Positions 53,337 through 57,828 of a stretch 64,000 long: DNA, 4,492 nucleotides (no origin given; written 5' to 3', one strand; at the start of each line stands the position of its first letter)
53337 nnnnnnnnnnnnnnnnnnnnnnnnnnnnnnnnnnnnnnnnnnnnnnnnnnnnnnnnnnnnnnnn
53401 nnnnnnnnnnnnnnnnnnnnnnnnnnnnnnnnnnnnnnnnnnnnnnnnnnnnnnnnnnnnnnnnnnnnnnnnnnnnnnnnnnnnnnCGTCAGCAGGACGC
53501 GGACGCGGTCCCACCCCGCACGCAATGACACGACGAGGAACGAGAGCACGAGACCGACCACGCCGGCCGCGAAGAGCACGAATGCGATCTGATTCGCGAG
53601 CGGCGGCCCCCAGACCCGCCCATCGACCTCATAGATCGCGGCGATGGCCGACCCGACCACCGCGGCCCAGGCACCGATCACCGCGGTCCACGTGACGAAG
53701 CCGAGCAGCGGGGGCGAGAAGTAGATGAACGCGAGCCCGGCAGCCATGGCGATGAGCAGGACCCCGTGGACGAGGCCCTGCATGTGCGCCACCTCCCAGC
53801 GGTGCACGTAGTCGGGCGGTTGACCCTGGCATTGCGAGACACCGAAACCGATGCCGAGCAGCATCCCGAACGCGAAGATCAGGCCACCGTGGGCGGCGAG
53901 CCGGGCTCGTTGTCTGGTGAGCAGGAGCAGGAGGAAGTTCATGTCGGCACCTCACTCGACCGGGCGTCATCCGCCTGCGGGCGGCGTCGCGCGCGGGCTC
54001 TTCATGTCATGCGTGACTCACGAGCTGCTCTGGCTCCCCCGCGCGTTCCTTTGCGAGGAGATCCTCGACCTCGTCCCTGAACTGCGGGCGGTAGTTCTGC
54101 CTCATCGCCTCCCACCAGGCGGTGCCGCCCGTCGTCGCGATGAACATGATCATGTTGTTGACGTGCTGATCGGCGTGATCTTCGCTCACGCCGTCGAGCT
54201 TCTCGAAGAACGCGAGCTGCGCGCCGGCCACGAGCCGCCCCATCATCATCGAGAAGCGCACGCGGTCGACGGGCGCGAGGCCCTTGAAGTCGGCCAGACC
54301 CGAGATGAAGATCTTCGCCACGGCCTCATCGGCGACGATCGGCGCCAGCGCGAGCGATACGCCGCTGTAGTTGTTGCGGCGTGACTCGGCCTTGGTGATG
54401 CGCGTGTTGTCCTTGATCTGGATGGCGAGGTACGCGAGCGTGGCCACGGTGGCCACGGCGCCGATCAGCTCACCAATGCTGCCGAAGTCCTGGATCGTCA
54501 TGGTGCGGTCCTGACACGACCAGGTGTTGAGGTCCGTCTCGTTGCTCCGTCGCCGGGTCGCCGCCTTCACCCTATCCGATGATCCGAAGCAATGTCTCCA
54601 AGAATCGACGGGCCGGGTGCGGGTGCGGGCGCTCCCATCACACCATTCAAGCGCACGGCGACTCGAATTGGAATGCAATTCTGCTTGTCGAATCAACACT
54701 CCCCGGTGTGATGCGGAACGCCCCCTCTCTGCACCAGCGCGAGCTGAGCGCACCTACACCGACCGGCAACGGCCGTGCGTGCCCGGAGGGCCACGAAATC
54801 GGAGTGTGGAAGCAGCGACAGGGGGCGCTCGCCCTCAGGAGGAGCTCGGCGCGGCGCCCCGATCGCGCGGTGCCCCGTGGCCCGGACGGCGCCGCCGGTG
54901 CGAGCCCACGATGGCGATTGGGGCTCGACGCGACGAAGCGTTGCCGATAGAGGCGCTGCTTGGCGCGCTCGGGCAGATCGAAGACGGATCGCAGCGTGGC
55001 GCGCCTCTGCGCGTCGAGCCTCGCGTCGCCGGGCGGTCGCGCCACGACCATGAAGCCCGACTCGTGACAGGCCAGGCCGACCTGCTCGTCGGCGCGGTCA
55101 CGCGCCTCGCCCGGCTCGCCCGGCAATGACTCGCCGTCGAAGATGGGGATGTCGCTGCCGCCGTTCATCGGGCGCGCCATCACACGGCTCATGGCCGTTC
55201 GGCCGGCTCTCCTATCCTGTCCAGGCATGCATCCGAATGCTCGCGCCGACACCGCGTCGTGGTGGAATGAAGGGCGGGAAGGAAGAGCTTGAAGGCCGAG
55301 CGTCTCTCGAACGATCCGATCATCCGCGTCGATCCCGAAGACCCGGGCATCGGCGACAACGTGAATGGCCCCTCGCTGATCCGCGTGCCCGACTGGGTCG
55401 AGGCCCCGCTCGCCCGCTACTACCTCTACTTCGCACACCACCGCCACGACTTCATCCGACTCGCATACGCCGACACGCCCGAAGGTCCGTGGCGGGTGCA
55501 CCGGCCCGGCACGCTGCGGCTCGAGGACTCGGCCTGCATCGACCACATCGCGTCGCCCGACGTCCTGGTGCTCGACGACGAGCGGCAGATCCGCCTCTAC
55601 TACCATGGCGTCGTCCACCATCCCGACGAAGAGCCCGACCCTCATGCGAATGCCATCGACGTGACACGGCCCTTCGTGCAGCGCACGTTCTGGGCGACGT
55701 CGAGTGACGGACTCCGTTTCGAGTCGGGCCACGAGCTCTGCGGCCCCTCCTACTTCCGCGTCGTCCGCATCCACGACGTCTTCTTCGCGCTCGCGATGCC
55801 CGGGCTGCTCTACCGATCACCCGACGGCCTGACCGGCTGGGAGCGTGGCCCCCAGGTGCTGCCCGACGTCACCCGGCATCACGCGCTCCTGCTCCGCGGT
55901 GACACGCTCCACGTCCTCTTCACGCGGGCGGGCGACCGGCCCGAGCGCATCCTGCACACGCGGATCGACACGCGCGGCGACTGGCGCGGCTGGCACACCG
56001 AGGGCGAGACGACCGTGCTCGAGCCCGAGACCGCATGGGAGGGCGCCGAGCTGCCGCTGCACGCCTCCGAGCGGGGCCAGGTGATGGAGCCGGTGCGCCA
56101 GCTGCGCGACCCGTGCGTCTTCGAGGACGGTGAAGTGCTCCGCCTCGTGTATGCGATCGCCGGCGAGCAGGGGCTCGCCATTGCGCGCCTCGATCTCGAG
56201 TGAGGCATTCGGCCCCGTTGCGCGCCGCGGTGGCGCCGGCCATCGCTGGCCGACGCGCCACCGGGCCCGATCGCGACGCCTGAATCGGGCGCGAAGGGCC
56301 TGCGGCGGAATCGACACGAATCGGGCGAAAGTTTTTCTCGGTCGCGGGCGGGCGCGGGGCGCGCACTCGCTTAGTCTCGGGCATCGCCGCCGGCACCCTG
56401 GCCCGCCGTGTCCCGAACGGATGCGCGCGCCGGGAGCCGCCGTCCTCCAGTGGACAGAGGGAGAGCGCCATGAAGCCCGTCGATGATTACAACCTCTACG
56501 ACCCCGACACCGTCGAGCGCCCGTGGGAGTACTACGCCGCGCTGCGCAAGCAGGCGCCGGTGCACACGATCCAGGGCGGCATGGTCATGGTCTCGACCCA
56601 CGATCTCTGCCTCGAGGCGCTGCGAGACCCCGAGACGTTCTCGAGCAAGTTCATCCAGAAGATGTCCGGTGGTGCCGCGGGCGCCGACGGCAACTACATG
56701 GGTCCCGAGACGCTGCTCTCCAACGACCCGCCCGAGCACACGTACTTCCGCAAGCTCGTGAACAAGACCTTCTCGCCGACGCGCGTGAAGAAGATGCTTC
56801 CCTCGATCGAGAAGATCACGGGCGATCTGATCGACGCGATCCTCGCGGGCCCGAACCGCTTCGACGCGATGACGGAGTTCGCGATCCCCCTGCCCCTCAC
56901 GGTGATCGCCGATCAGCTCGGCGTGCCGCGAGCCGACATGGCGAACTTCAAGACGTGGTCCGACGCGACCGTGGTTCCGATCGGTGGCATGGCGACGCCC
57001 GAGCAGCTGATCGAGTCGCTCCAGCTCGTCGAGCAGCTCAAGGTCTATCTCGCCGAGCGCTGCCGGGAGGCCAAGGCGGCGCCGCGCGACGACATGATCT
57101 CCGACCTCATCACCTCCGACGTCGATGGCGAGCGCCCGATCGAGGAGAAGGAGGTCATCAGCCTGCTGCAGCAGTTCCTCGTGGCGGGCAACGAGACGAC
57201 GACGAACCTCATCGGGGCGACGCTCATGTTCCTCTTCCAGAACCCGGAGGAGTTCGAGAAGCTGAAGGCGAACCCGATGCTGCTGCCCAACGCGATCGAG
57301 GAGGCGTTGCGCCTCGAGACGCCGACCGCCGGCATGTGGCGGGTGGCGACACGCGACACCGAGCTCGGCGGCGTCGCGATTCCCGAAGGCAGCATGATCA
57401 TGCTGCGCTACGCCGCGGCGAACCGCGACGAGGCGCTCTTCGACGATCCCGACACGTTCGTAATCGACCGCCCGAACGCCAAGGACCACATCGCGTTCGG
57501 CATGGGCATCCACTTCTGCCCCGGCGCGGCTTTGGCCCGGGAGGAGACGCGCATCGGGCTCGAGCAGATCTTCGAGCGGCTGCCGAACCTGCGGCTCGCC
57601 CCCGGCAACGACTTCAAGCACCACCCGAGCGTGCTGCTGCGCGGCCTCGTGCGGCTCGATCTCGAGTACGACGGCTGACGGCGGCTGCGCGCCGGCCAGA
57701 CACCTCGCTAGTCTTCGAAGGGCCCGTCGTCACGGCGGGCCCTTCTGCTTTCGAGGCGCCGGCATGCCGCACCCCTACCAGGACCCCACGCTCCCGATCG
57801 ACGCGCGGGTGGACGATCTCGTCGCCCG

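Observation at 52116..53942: Styrene-oxide-isomerase-like membrane domain fused to a FAD sugar-lactone oxidoreductase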

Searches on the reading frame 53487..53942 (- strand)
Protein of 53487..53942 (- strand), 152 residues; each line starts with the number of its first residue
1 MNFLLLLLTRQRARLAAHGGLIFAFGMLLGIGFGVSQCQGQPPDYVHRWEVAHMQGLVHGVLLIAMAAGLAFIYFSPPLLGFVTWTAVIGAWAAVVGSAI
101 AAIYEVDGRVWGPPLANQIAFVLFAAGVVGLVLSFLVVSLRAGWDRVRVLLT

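Call 3: search_protein_families(library=pfam, proteins=[window:53487-53942:-], max_evalue=1)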
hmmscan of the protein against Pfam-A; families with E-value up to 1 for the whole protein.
window:53487-53942:- (152 aa): 0 families

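Call 4: search_protein_families(library=ncbifam, proteins=[window:53487-53942:-], max_evalue=1)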
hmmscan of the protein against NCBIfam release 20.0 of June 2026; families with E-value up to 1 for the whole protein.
window:53487-53942:- (152 aa): 0 families

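Call 6: search_solved_structures(query=window:53487-53942:-, max_evalue=10, show_alignments=3)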
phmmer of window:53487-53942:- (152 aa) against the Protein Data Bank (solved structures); distinct sequences matched with E-value up to 10: 0.

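Call 16: find_homologous_proteins(query=window:53487-53942:-, max_evalue=0.01)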
Query window:53487-53942:-: 437 candidates shared short words with the query, none scored E <= 0.01.

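Call 28: search_protein_representatives(alignment_id=A1)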
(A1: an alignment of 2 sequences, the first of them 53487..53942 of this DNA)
Query: 2 sequences, 159 profile positions. Proteins with E-value up to 0.001 (for the whole library): 140; up to 1e-10: 18; up to 1e-30: 0. The best 140 are listed.
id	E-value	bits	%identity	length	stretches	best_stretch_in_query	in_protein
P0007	1.7e-22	96.4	-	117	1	9-121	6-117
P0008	4.7e-17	78.7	-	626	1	8-159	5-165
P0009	1.7e-16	76.9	-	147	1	14-149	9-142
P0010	7.5e-16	74.8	-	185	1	11-140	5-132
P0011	1.7e-15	73.7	-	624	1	10-145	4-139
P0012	7.8e-15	71.5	-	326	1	10-145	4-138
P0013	2.9e-13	66.4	-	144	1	12-139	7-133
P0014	6.5e-13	65.3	-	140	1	13-141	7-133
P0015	9.6e-13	64.7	-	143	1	10-136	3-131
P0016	6.6e-12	62.0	-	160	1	10-150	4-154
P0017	7.6e-12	61.8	-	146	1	9-142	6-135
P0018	1.2e-11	61.2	-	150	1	15-138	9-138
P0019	1.5e-11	60.9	-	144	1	11-143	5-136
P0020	2.4e-11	60.1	-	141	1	12-143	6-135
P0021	3.1e-11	59.8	-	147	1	10-140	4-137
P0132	3.9e-04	36.7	-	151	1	13-138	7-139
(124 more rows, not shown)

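Call 40: predict_structure(alignment_id=A2)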
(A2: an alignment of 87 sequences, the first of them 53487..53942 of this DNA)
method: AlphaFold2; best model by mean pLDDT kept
length: 152 residues; sequences in the alignment: 87
mean_pLDDT: 96.8   pTM: 0.89
mean pLDDT of the five models: 96.8, 96.5, 96.5, 96.5, 96.2
residues with pLDDT >= 90: 141; 70-90: 10; 50-70: 1; < 50: 0
segments of 3 or more residues with pLDDT < 50: none
pLDDT, mean of each block of 10 residues (from residue 1): 92 98 99 98 98 98 98 96 98 99 98 98 98 97 87 89
secondary structure, 60 per line:
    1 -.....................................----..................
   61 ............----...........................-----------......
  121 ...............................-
elements in order: H2-38 H43-72 H77-103 H115-151

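Call 42: find_homologous_proteins(query=A2, max_evalue=0.001)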
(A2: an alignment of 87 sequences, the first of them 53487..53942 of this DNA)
Query A2 (87 sequences) (152 aa, profile of the alignment): 29 proteins with E <= 0.001 among 8000 candidates.
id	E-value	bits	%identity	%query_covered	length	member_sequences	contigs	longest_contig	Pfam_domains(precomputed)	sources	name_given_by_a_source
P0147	2.2e-42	162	30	86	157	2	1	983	PF26512.2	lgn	-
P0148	3.7e-42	161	26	72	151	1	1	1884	PF26512.2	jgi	jgi:hypothetical protein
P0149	7.0e-41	157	29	89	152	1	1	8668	PF26512.2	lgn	-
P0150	1.1e-40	156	30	81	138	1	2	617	PF26512.2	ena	-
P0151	4.0e-39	151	26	85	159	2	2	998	PF26512.2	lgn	-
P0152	5.1e-39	151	29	74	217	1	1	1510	PF26512.2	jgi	jgi:hypothetical protein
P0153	1.6e-38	150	27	82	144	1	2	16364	PF26512.2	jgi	jgi:hypothetical protein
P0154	3.7e-38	148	29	76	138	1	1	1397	PF26512.2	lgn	-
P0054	5.6e-38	148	23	76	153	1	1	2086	PF26512.2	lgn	-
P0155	1.1e-35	140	28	88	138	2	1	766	PF26512.2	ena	-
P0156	2.3e-35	139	21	81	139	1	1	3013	PF26512.2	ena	-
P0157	1.3e-33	134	24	60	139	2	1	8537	PF26512.2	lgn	-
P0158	1.5e-33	133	27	39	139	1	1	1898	PF26512.2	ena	-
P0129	2.3e-33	133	22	84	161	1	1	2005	PF26512.2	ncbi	ncbi:MAG: hypothetical protein AAF514_21650 [Verrucomicrobiota bacterium]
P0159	3.6e-33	132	25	39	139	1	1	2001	PF26512.2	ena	-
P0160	5.3e-33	132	24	57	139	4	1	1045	PF26512.2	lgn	-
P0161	8.4e-33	131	25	78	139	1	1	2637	PF26512.2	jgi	jgi:hypothetical protein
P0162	4.4e-32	129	24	71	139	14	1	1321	PF26512.2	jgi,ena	-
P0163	6.9e-32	128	20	43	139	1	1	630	PF26512.2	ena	-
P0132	1.7e-31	127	22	80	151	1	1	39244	PF26512.2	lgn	-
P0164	3.0e-31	126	31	40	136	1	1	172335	PF26512.2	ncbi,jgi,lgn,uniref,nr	ncbi:hypothetical protein SAMN02745857_02045 [Andreprevotia lacus DSM 23236]|jgi:hypothetical protei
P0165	2.3e-30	123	27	34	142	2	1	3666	PF26512.2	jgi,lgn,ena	-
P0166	2.9e-29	119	55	7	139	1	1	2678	PF26512.2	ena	-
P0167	3.8e-29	119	27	57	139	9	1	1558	PF26512.2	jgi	jgi:hypothetical protein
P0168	4.4e-27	112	24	57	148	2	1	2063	PF26512.2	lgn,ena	-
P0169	9.6e-24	102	27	72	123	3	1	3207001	PF26512.2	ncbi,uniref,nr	ncbi:hypothetical protein [Dyella caseinilytica]|uniref:hypothetical protein n=1 Tax=Dyella caseinil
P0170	4.5e-23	99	21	73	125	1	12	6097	PF26512.2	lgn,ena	-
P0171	3.2e-20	90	30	36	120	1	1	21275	PF26512.2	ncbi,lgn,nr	ncbi:MAG: hypothetical protein H7306_02410 [Bacteriovorax sp.]|nr:hypothetical protein [Rhizobacter 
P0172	2.3e-17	81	34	35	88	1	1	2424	PF26512.2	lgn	-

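Call 43: fold_search(model_id=the predicted structure, library=pdb)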
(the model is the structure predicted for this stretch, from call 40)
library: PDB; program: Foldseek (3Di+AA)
matches with E <= 10: 646; with E <= 0.001: 0
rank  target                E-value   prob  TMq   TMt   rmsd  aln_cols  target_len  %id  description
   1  8pnu_A                2.1e-03  1.00  0.77  0.75   3.1       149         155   19  Cryo-EM structure of styrene oxide isomerase bound to benzylamine inhibitor (released 2024-04-03)
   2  7uw9_i                5.3e-02  1.00  0.56  0.55   6.2       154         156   16  Citrus V-ATPase State 1, H in contact with subunit a (released 2022-07-06)
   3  4j7y                  6.8e-02  0.89  0.35  0.35   8.5       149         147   19  Human LTC4 synthase in complex with product analogs - implications for enzyme catalysis (released 2014-01-01)
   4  4j7t                  7.6e-02  0.77  0.31  0.32   9.1       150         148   18  Human LTC4 synthase in complex with product analogs - implications for enzyme catalysis (released 2014-01-01)
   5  4nta                  9.3e-02  0.41  0.23  0.24  10.5       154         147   16  Mus Musculus LTC4 synthase in apo form (released 2015-01-14)
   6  9m8v_A                1.0e-01  0.96  0.40  0.26   7.7       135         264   17  dimer-GPR3-Gs complex (released 2025-09-24)
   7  4jc7                  1.1e-01  0.69  0.31  0.31   9.0       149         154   19  Human LTC4 synthase in complex with product analogs - implications for enzyme catalysis (released 2014-01-01)
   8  4al0                  1.1e-01  0.99  0.53  0.54   4.4       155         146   14  Crystal structure of Human PS-1 (released 2013-02-06)
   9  4al1                  1.5e-01  0.98  0.53  0.55   4.4       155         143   14  Crystal structure of Human PS-1 GSH-analog complex (released 2013-02-06)
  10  4yl0                  1.5e-01  0.98  0.53  0.54   4.4       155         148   14  Crystal Structures of mPGES-1 Inhibitor Complexes (released 2015-06-10)
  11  9j29_B                1.5e-01  0.51  0.28  0.19  14.8       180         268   10  Fe/Fe-SzPolF-POIA complex (released 2025-10-08)
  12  3leo                  1.5e-01  0.93  0.45  0.45   9.0       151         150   19  Structure of human Leukotriene C4 synthase mutant R31Q in complex with glutathione (released 2010-10-27)
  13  3pcv                  1.6e-01  0.87  0.40  0.41   9.0       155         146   17  Crystal structure analysis of human leukotriene C4 synthase at 1.9 angstrom resolution (released 2011-03-16)
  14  9g0v                  1.7e-01  0.60  0.33  0.35  10.2       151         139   17  Human LTC4 synthase in complex with compound 1 (released 2025-02-26)
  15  7r0c_A                1.9e-01  0.44  0.28  0.17   9.5       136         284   20  Structure of the AVP-V2R-arrestin2-ScFv30 complex (released 2022-09-14)
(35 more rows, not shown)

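Call 44: find_encoding_contigs(protein=P0153, flank=4000, max_places=2)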
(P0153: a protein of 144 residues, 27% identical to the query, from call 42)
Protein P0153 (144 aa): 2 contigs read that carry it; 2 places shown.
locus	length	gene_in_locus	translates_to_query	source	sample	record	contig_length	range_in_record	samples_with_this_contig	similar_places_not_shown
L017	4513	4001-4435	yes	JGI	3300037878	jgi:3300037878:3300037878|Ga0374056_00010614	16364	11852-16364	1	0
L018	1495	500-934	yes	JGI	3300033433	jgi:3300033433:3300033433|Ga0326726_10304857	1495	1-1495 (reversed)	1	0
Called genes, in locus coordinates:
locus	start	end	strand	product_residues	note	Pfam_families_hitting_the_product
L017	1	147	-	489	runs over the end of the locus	PF00089:Trypsin, PF13365:Trypsin_2, PF00595:PDZ (weak), PF13180:PDZ_2, PF17820:PDZ_6, PF00595:PDZ (weak), PF13180:PDZ_2 (weak), PF17820:PDZ_6, +1 more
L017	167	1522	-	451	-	PF00089:Trypsin, PF13365:Trypsin_2, PF13180:PDZ_2, PF17820:PDZ_6 (weak), PF00595:PDZ (weak), PF13180:PDZ_2 (weak), PF17820:PDZ_6 (weak)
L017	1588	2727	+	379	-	PF10509:GalKase_gal_bdg, PF00288:GHMP_kinases_N, PF08544:GHMP_kinases_C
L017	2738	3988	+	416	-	PF01494:FAD_binding_3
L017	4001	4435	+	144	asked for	PF26512:SOI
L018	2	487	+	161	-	?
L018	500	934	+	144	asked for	PF26512:SOI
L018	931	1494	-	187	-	?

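Call 45: find_encoding_contigs(protein=P0132, flank=4000, max_places=2)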
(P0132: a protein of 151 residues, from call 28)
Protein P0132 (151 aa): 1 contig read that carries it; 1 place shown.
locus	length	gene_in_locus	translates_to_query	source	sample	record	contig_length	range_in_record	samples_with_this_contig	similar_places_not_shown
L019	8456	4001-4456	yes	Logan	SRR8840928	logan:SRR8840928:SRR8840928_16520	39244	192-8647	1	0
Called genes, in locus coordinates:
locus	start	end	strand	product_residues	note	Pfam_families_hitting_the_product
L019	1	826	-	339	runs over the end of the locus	?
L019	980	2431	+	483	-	PF00171:Aldedh, PF05893:LuxC (weak)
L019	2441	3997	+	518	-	PF00501:AMP-binding, PF13193:AMP-binding_C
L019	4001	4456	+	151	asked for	PF26512:SOI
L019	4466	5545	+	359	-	PF08240:ADH_N, PF00107:ADH_zinc_N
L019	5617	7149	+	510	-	-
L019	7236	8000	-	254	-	PF00106:adh_short, PF08659:KR, PF13561:adh_short_C2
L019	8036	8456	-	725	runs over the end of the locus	PF00378:ECH_1, PF16113:ECH_2, PF01266:DAO (faint), PF02737:3HCDH_N, PF00725:3HCDH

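Call 46: find_encoding_contigs(protein=P0164, flank=4000, max_places=2)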
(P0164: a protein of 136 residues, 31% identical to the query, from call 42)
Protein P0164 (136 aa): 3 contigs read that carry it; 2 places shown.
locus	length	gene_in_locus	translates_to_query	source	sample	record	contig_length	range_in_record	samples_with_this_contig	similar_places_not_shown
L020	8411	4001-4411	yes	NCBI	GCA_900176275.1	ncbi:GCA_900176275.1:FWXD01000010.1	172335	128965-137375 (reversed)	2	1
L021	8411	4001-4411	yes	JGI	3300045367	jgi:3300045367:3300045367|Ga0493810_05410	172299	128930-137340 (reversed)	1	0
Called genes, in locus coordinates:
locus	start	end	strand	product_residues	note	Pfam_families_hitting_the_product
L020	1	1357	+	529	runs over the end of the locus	PF13424:TPR_12 (faint), PF00515:TPR_1 (faint), PF00990:GGDEF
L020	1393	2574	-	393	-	PF00990:GGDEF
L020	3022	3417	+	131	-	PF00903:Glyoxalase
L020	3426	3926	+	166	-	PF00583:Acetyltransf_1, PF13673:Acetyltransf_10 (weak), PF13508:Acetyltransf_7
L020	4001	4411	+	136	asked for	PF26512:SOI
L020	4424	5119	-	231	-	PF00072:Response_reg, PF00486:Trans_reg_C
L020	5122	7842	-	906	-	PF02702:KdpD, PF00582:Usp (faint), PF13493:DUF4118, PF13492:GAF_3, PF00512:HisKA, PF02518:HATPase_c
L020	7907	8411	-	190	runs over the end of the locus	PF02669:KdpC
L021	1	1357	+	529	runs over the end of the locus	PF13424:TPR_12 (faint), PF00515:TPR_1 (faint), PF00990:GGDEF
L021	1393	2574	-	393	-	PF00990:GGDEF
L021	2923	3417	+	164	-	PF00903:Glyoxalase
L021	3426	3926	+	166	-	PF00583:Acetyltransf_1, PF13673:Acetyltransf_10 (weak), PF13508:Acetyltransf_7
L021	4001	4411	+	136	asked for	PF26512:SOI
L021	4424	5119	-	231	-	PF00072:Response_reg, PF00486:Trans_reg_C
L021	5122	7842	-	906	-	PF02702:KdpD, PF00582:Usp (faint), PF13493:DUF4118, PF13492:GAF_3, PF00512:HisKA, PF02518:HATPase_c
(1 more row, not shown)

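Call 47: find_encoding_contigs(protein=P0149, flank=4000, max_places=2)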
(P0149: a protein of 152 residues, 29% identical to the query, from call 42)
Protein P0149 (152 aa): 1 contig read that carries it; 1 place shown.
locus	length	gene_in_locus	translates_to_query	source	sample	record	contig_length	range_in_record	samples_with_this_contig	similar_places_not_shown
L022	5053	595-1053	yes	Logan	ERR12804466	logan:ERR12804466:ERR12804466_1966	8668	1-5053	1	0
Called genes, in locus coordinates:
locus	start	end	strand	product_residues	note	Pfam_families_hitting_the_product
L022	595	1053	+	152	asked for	PF26512:SOI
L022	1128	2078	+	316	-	PF00478:IMPDH (faint), PF03060:NMO, PF01070:FMN_dh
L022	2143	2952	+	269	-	PF00106:adh_short, PF08659:KR, PF13561:adh_short_C2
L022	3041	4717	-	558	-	PF14870:PSII_BNR (faint)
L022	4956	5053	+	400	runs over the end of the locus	PF00296:Bac_luciferase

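Call 85: find_encoding_contigs(protein=P0169, flank=4000, max_places=1)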
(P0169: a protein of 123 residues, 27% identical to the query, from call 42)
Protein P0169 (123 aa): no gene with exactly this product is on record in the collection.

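Call 86: find_encoding_contigs(protein=P0171, flank=4000, max_places=1)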
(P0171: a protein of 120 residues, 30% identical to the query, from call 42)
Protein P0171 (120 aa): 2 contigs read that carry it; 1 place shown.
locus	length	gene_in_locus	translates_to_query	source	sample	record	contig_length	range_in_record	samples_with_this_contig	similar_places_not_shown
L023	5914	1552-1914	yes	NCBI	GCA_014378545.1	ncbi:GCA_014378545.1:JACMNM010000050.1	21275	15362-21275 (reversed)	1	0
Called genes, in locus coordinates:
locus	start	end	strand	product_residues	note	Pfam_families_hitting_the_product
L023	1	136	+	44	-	PF13586:DDE_Tnp_1_2 (weak)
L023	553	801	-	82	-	-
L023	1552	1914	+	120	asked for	PF26512:SOI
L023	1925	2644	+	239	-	PF22624:AASDHPPT_N (weak), PF01648:ACPS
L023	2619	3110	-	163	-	PF20791:Acyl-ACP_TE_C (faint), PF13279:4HBT_2, PF03061:4HBT (weak)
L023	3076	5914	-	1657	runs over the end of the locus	PF00109:ketoacyl-synt, PF02801:Ketoacyl-synt_C, PF16197:KAsynt_C_assoc, PF22336:RhiE-like_linker, PF22621:CurL-like_PKS_C, PF14765:PS-DH, PF00106:adh_short, PF08659:KR, +4 more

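Call 87: find_encoding_contigs(protein=P0157, flank=4000, max_places=1)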
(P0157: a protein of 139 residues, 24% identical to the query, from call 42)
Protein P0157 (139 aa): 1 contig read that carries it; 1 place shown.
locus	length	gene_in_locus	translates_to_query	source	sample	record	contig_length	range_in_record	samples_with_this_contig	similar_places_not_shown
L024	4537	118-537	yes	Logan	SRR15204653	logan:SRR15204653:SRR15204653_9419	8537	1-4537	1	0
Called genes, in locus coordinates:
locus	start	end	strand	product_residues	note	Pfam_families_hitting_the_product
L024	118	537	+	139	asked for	PF26512:SOI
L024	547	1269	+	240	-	PF27765:UCP032817-like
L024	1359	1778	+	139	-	PF13622:4HBT_3 (weak), PF03061:4HBT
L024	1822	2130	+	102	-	PF12977:DUF3861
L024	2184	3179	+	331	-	PF00756:Esterase, PF10503:Esterase_PHB, PF00326:Peptidase_S9 (weak)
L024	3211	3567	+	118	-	PF06993:DUF1304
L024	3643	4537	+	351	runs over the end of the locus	PF00561:Abhydrolase_1, PF00975:Thioesterase (faint), PF12146:Hydrolase_4, PF12697:Abhydrolase_6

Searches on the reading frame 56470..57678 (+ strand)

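Call 21: search_protein_families(library=pfam, proteins=[window:56470-57678:+], max_evalue=0.01)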
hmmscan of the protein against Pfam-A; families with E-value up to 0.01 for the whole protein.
window:56470-57678:+ (402 aa): 1 family
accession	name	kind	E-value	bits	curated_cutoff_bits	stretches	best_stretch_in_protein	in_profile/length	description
PF00067.27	p450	-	4e-31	108.7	22.8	1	190-370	220-431/462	Cytochrome P450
